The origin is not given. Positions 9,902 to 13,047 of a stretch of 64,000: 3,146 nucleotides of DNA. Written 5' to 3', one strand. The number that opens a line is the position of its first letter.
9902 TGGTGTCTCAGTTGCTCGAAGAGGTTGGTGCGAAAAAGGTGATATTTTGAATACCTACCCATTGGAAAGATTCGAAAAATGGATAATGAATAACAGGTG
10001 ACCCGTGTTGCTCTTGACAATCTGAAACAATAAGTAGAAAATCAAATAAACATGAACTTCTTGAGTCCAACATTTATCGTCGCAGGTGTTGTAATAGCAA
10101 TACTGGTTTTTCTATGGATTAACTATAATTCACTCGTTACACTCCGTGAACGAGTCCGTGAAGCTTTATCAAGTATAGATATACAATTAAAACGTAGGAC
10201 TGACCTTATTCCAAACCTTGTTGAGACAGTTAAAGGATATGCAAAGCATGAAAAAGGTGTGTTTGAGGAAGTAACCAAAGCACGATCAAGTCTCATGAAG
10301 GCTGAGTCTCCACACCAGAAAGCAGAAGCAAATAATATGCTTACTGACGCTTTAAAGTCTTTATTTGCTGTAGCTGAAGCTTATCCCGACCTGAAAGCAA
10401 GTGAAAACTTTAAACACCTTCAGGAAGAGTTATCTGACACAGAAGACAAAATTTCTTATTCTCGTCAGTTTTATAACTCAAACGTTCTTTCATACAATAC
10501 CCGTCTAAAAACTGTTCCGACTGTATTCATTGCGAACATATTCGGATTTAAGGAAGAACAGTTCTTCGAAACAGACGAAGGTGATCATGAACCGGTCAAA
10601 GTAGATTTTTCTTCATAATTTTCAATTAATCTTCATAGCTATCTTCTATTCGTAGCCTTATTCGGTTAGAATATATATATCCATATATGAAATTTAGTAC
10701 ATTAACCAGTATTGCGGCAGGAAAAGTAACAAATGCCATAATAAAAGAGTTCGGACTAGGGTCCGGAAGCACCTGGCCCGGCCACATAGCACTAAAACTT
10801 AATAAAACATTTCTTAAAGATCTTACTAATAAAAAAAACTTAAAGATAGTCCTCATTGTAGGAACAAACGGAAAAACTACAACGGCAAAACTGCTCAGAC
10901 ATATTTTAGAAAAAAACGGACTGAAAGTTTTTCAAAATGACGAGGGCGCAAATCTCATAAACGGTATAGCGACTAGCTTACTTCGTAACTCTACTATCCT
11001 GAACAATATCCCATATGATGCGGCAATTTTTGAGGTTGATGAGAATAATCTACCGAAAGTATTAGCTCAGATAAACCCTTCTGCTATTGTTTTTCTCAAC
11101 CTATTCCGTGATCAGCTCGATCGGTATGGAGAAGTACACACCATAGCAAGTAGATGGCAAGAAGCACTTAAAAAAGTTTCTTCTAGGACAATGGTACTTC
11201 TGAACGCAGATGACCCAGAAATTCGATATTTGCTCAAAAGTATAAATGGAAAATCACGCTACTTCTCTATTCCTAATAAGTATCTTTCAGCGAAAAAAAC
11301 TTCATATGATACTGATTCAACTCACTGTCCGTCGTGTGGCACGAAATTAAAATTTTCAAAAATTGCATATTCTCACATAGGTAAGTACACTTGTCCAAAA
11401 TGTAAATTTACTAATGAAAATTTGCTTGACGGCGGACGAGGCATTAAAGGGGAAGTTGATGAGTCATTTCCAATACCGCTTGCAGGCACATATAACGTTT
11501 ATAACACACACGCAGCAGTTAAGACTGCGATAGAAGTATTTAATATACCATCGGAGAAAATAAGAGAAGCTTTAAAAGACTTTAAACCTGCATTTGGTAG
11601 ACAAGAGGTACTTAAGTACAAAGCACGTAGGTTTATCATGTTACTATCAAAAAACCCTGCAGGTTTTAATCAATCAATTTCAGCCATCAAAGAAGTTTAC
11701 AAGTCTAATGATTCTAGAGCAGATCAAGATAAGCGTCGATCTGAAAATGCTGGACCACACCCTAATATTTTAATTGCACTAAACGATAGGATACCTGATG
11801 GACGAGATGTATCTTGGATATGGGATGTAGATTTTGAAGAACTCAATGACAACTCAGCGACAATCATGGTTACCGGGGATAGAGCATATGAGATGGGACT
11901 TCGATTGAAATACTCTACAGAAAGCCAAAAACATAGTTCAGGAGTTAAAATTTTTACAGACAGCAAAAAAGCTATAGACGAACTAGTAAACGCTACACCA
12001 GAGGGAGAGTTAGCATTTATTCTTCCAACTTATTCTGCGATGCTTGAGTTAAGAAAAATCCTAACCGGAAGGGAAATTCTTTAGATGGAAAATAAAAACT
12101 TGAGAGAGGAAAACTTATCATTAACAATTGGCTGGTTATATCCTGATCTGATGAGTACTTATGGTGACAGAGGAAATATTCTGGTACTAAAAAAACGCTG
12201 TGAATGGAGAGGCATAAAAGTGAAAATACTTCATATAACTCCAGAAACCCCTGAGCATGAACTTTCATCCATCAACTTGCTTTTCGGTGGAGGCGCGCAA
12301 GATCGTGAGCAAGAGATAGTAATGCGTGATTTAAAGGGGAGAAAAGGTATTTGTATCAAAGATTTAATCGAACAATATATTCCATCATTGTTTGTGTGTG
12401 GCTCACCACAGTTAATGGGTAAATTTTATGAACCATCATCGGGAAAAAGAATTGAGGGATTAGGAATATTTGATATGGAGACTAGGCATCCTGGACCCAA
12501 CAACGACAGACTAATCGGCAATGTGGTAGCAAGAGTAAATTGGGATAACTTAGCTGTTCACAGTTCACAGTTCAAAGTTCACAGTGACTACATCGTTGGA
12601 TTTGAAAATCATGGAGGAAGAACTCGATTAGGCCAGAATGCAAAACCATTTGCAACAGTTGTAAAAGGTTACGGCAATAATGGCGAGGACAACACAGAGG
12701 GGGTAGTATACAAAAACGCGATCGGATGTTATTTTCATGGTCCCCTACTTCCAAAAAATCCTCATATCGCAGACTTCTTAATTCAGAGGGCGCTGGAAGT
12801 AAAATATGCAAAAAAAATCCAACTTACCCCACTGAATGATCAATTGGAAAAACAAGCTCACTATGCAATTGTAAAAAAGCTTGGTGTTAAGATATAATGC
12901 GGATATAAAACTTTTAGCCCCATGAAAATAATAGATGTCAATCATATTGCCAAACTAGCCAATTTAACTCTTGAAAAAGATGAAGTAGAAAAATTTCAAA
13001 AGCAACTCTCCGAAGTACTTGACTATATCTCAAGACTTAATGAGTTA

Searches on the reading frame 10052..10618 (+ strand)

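Call 7: search_protein_families(library=pfam, proteins=[window:10052-10618:+], max_evalue=0.001)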
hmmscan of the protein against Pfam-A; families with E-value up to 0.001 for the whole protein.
window:10052-10618:+ (188 aa): 1 family
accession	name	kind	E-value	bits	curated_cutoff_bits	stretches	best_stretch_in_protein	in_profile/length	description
PF04011.17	LemA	-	8.8e-61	204.5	26.2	1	38-186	1-149/149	LemA family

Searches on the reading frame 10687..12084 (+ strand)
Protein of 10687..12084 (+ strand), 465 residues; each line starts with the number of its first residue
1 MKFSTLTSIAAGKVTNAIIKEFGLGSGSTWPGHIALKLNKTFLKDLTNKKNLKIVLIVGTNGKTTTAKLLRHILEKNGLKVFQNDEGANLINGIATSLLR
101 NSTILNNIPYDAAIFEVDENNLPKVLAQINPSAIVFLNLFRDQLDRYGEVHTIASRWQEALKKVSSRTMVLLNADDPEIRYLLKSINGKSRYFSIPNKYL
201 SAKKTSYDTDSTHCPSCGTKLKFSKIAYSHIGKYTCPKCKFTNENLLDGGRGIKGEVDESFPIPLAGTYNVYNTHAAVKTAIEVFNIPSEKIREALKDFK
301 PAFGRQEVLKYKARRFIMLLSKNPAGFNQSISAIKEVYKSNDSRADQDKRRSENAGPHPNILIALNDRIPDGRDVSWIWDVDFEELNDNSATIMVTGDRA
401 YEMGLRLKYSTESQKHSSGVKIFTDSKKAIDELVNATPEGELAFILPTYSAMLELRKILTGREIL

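Call 7: search_protein_families(library=pfam, proteins=[window:10687-12084:+], max_evalue=0.001)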
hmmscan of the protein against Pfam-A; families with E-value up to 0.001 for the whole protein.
window:10687-12084:+ (465 aa): 2 families
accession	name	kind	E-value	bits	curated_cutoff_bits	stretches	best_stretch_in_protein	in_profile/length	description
PF08353.15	MurT_C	-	4.9e-28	97.8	25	1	320-452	1-110/110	MurT ligase C-terminal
PF08245.18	Mur_ligase_M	-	7.7e-20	72.1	24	1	58-234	2-188/200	Mur ligase middle domain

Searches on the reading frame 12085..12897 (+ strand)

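Call 7: search_protein_families(library=pfam, proteins=[window:12085-12897:+], max_evalue=0.001)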
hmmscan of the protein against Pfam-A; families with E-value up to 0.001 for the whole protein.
window:12085-12897:+ (270 aa): 1 family
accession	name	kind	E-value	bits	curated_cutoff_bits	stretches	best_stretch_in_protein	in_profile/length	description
PF07685.20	GATase_3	-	7.3e-31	107.8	27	1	14-225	1-195/196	CobB/CobQ-like glutamine amidotransferase domain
